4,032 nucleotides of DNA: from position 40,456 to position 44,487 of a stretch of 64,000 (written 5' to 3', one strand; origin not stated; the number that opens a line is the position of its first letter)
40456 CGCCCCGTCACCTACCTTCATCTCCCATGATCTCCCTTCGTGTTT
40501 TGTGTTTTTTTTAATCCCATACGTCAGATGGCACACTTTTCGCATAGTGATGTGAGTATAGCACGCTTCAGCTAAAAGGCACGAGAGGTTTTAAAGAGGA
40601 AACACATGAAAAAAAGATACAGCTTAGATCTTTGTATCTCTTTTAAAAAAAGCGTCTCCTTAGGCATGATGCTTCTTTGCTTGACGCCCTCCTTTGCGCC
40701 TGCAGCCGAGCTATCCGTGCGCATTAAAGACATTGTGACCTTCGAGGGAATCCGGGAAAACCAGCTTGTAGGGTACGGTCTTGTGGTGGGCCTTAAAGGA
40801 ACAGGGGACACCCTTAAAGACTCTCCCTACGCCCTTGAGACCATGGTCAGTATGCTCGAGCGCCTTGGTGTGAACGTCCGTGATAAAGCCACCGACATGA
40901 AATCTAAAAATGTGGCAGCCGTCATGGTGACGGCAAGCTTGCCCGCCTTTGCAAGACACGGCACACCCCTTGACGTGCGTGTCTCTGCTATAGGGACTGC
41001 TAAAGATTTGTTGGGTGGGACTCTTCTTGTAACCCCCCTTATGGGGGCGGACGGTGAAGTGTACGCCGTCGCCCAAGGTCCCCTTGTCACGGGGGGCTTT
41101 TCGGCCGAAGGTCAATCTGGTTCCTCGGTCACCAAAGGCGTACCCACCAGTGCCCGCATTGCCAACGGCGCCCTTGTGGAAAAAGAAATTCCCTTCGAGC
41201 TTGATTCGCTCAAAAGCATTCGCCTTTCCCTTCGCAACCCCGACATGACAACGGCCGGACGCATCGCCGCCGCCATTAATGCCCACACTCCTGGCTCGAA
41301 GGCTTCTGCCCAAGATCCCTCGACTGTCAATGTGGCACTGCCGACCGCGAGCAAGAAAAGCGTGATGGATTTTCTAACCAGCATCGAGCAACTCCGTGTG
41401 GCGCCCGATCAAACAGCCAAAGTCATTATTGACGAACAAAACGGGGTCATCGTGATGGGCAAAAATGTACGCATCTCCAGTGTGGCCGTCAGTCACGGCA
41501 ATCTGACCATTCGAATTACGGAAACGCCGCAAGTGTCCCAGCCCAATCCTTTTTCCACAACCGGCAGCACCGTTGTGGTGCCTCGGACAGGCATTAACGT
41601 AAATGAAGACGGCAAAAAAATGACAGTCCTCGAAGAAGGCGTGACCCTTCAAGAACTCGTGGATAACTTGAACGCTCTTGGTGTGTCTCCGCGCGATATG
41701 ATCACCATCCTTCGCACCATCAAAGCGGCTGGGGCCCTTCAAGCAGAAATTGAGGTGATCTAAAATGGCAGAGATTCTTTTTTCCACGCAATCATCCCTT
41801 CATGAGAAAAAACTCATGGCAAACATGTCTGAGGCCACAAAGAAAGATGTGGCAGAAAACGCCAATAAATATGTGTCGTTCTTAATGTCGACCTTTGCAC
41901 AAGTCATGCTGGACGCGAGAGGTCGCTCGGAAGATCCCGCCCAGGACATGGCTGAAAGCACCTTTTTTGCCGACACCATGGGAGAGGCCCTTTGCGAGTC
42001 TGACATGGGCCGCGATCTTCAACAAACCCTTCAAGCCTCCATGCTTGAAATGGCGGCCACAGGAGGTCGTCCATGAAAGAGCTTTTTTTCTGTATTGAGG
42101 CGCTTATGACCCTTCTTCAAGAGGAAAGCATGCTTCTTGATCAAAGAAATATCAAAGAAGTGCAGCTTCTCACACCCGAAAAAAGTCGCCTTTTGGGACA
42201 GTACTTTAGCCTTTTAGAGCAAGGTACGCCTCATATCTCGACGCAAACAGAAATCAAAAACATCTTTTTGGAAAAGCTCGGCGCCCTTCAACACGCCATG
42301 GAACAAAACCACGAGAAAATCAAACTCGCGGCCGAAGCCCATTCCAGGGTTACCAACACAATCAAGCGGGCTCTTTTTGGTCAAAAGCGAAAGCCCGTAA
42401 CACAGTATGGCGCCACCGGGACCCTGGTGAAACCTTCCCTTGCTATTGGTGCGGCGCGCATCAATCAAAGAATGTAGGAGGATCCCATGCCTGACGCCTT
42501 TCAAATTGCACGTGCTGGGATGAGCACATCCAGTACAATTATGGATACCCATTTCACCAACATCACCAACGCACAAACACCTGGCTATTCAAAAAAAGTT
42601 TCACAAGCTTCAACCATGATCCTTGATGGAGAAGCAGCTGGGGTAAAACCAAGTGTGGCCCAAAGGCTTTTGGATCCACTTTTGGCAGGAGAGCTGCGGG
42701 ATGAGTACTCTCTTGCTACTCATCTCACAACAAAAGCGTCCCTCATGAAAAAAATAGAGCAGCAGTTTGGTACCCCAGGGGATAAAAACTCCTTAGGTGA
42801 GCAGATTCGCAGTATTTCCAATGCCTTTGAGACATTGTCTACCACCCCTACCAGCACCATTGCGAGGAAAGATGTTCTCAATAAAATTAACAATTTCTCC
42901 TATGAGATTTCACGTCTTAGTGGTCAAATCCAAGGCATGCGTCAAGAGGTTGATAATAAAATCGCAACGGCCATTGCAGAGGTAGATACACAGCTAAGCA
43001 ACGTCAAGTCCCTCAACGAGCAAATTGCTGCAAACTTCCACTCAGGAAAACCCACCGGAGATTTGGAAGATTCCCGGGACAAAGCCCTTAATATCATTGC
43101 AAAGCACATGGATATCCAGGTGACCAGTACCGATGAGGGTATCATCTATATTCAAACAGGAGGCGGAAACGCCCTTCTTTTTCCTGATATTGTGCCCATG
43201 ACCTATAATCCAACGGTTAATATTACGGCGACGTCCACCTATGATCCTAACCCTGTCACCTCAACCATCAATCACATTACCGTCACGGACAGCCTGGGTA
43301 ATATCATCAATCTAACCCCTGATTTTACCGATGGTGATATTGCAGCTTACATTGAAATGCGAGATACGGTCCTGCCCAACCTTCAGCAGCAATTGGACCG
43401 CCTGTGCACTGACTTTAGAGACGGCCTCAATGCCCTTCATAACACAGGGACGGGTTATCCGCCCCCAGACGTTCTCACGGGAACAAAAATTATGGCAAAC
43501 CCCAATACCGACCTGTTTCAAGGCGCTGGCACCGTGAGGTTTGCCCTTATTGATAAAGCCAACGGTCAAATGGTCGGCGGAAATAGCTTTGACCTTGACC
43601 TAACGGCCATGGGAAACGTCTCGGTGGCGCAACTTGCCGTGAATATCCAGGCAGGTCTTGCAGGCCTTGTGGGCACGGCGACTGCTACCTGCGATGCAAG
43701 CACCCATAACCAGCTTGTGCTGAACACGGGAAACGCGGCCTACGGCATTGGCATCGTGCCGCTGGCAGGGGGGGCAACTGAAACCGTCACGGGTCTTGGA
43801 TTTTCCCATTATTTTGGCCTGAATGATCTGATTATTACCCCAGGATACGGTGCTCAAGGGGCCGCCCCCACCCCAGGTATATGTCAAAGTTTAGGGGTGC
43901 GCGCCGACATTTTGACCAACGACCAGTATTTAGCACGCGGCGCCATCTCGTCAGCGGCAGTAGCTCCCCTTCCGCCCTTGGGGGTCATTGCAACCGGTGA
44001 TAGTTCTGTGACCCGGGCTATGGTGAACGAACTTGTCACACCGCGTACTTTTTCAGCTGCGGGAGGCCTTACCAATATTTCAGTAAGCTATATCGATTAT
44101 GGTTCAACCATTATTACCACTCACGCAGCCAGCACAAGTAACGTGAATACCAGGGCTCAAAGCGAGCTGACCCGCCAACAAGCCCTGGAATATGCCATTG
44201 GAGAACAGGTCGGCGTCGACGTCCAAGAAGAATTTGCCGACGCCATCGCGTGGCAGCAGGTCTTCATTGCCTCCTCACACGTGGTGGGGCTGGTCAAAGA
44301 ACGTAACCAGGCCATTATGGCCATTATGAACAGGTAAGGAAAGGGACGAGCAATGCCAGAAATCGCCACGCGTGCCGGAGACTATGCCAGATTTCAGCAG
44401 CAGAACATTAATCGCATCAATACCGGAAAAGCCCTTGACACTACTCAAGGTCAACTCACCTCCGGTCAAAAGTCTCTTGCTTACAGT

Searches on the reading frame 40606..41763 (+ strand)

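Call 83: search_protein_families(library=pfam, proteins=[window:40606-41763:+], max_evalue=0.00001)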
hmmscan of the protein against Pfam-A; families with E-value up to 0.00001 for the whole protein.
window:40606-41763:+ (385 aa): 1 family
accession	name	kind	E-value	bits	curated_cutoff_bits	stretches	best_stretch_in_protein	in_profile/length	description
PF02119.21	FlgI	-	2.9e-140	467.5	25.3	1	39-384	1-343/343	Flagellar P-ring protein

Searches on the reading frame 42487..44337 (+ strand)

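Call 83: search_protein_families(library=pfam, proteins=[window:42487-44337:+], max_evalue=0.00001)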
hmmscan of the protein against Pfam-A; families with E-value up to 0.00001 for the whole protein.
window:42487-44337:+ (616 aa): 1 family
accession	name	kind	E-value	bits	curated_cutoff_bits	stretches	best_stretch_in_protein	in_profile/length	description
PF22638.1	FlgK_D1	-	9.6e-39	133.8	28.6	1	87-323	1-223/233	Flagellar hook-associated protein FlgK helical domain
